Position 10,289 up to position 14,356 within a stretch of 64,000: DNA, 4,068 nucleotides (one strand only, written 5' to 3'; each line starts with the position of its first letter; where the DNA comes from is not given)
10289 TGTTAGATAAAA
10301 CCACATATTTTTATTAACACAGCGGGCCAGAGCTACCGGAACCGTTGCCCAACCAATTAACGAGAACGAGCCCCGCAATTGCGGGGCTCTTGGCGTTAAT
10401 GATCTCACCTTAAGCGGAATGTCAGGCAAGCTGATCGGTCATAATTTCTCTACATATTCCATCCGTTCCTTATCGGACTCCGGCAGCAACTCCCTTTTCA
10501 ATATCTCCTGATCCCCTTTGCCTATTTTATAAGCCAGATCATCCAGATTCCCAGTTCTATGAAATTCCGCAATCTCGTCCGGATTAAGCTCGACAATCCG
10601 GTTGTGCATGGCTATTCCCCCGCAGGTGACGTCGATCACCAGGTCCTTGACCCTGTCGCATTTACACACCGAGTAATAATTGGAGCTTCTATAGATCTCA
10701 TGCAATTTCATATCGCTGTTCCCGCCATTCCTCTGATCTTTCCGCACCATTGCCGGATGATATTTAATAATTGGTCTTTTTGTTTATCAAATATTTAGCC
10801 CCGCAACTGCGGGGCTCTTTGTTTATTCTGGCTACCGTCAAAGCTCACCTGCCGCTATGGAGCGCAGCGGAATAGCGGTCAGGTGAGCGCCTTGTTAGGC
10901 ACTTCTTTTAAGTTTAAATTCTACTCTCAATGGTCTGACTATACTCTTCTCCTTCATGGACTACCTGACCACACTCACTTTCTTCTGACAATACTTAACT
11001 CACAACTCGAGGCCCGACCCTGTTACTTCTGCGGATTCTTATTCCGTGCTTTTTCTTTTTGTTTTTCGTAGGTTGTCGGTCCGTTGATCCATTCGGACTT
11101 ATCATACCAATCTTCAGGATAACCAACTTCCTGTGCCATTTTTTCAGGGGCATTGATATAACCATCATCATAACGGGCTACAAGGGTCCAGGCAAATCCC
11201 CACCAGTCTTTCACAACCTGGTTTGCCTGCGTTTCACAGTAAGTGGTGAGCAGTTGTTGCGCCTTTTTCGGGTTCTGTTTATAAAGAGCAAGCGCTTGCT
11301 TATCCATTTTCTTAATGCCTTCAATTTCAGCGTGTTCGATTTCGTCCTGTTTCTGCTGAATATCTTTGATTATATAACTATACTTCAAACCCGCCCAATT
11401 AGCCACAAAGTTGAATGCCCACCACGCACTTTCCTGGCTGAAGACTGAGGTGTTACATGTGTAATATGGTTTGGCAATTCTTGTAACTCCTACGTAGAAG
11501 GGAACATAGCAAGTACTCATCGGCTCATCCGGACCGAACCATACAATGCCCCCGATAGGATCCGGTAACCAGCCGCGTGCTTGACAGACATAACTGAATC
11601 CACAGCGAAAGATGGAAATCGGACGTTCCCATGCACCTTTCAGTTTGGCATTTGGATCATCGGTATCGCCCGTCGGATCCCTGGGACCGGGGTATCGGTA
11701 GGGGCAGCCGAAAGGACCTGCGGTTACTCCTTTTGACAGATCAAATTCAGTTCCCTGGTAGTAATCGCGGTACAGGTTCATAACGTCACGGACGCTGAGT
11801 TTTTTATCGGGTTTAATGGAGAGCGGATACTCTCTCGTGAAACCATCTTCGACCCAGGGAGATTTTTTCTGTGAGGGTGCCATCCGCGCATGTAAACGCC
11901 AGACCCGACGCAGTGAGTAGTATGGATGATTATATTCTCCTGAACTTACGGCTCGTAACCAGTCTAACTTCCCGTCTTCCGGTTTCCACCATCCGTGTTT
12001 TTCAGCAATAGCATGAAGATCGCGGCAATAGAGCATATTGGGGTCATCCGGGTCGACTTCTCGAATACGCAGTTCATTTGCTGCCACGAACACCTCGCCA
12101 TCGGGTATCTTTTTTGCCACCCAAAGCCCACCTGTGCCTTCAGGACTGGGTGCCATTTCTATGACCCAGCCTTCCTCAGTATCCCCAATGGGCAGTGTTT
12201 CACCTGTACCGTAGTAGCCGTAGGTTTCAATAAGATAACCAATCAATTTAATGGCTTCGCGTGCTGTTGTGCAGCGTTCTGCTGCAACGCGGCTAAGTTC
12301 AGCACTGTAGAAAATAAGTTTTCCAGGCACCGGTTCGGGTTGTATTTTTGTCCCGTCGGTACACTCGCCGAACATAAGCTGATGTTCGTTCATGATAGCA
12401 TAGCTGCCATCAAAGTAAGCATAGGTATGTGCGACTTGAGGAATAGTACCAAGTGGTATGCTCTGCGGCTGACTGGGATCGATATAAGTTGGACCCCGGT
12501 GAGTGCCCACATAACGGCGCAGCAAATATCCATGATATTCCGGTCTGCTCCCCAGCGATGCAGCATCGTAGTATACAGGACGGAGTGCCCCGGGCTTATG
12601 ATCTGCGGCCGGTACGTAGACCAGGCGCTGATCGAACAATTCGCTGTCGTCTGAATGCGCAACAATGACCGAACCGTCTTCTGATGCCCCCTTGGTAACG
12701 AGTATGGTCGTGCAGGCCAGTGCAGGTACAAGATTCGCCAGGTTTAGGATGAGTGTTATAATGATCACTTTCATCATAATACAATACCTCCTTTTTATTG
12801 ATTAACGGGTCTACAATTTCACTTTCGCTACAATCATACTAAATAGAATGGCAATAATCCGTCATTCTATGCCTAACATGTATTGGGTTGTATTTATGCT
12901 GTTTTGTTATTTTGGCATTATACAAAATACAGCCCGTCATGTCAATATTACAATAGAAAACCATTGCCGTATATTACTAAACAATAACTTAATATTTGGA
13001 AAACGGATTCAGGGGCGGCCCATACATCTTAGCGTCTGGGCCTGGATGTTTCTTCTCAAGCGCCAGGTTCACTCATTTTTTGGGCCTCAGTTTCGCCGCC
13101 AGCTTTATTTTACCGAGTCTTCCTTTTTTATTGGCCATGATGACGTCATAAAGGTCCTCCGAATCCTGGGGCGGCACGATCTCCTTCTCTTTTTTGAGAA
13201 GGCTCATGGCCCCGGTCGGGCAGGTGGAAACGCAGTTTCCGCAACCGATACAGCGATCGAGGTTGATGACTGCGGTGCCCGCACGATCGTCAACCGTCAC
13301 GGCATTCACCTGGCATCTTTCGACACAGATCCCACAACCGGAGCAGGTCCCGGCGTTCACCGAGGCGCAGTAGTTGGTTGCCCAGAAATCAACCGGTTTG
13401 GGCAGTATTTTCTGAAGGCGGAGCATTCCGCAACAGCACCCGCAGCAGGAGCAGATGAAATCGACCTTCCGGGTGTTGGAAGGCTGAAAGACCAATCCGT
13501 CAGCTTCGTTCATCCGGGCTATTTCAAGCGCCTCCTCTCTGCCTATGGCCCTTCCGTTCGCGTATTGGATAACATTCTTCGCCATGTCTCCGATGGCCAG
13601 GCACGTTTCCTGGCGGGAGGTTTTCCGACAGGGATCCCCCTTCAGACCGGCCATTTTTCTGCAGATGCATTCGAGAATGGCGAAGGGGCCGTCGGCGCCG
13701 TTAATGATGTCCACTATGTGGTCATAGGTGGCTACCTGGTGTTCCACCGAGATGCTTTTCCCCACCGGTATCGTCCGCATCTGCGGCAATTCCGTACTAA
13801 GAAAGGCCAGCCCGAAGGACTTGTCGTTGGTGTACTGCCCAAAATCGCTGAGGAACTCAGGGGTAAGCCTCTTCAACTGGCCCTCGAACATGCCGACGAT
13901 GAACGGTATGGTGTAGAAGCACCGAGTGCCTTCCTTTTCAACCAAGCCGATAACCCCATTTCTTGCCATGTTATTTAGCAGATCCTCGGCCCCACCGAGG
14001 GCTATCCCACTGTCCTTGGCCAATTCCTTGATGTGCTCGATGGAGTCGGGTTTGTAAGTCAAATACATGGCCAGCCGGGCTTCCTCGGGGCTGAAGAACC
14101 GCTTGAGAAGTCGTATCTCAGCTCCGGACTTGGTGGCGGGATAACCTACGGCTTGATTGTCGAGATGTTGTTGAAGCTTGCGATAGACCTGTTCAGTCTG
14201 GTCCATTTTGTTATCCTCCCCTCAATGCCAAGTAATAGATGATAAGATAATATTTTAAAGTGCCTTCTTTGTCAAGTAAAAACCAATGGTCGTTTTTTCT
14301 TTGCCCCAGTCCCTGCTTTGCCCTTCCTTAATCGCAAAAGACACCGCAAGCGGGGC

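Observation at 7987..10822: Low-GC island carrying an HTH_XRE-Panacea(DUF4065) antitoxin, a RelE/ParE-like toxin and a 323-aa unknown protein, bracketed by hairpin repeats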

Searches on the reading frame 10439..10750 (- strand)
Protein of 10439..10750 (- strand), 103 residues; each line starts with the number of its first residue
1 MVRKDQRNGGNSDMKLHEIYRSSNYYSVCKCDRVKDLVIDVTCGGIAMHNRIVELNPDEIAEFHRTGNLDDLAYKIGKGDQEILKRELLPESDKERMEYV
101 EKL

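Call 3: search_protein_families(library=pfam, proteins=[window:10439-10750:-], max_evalue=1)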
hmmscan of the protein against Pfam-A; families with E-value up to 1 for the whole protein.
window:10439-10750:- (103 aa): 1 family
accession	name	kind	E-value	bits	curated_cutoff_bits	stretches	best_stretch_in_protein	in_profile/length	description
PF14425.11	Imm3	-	0.11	13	25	1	22-53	34-65/119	Immunity protein Imm3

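Call 4: search_protein_families(library=ncbifam, proteins=[window:10439-10750:-], max_evalue=1)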
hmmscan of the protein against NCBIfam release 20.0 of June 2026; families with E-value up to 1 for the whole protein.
window:10439-10750:- (103 aa): 0 families

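Call 5: search_protein_families(library=padloc, proteins=[window:10439-10750:-], max_evalue=1)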
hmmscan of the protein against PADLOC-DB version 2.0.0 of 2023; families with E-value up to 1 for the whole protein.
window:10439-10750:- (103 aa): 0 families

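Call 13: search_protein_families(library=phrogs, proteins=[window:10439-10750:-], max_evalue=1)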
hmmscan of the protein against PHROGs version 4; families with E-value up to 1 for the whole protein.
window:10439-10750:- (103 aa): 1 family
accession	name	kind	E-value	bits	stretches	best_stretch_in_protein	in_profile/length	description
phrog_27049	-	unknown function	0.0048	14.3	1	3-69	1629-1694/3480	-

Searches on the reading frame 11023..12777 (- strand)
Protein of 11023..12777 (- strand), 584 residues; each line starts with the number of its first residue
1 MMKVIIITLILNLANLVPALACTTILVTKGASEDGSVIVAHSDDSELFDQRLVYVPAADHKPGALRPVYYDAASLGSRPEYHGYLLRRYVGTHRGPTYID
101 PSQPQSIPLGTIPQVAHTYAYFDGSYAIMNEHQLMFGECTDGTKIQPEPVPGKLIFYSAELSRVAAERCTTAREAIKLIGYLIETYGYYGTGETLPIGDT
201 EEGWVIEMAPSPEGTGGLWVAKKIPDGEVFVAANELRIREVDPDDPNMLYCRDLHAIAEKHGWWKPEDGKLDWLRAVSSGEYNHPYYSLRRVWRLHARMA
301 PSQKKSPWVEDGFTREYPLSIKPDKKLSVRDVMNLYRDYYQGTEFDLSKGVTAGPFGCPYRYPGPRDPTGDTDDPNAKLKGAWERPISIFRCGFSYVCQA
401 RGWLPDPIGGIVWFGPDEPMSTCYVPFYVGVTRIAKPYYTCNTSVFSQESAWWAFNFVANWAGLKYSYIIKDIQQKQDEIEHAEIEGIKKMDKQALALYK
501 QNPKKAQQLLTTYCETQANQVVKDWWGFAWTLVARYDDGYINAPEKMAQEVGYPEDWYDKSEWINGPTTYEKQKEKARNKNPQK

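Call 87: search_protein_families(library=pfam, proteins=[window:11023-12777:-], max_evalue=0.001)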
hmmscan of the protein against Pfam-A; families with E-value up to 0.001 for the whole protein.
window:11023-12777:- (584 aa): 1 family
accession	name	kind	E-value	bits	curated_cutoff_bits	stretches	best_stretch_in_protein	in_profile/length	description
PF03577.20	Peptidase_C69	-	1.8e-58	198.9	23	2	160-477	118-400/402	Peptidase family C69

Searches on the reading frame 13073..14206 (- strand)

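Call 87: search_protein_families(library=pfam, proteins=[window:13073-14206:-], max_evalue=0.001)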
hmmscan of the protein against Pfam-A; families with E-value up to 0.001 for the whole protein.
window:13073-14206:- (377 aa): 10 families
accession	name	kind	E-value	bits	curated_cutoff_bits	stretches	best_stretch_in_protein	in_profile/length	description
PF00037.32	Fer4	-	8.7e-12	44.8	21.1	2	313-334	2-23/24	4Fe-4S binding domain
PF12838.12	Fer4_7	-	1.7e-10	41.7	27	1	287-333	1-52/52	4Fe-4S dicluster domain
PF13187.11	Fer4_9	-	1.1e-08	35.3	27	1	288-334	2-52/52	4Fe-4S dicluster domain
PF14697.11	Fer4_21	-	4.5e-08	33.6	35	1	281-334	1-57/59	4Fe-4S dicluster domain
PF13237.11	Fer4_10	-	8.7e-08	32.4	25.5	1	283-330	4-53/53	4Fe-4S dicluster domain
PF12837.12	Fer4_6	-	5.1e-07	29.8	25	1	312-333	2-23/24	4Fe-4S binding domain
PF12797.12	Fer4_2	-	5.2e-06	26.5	24.5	1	313-331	4-22/22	4Fe-4S binding domain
PF12800.12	Fer4_4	-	0.00019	22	24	1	317-332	2-17/17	4Fe-4S binding domain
PF13484.11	Fer4_16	-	0.00027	22.1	30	1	318-337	1-20/66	4Fe-4S double cluster binding domain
PF25160.1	LdpA_Fe-S-bd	-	0.00056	20.1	27.6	1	294-334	9-43/49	LdpA Fe-S cluster-binding domain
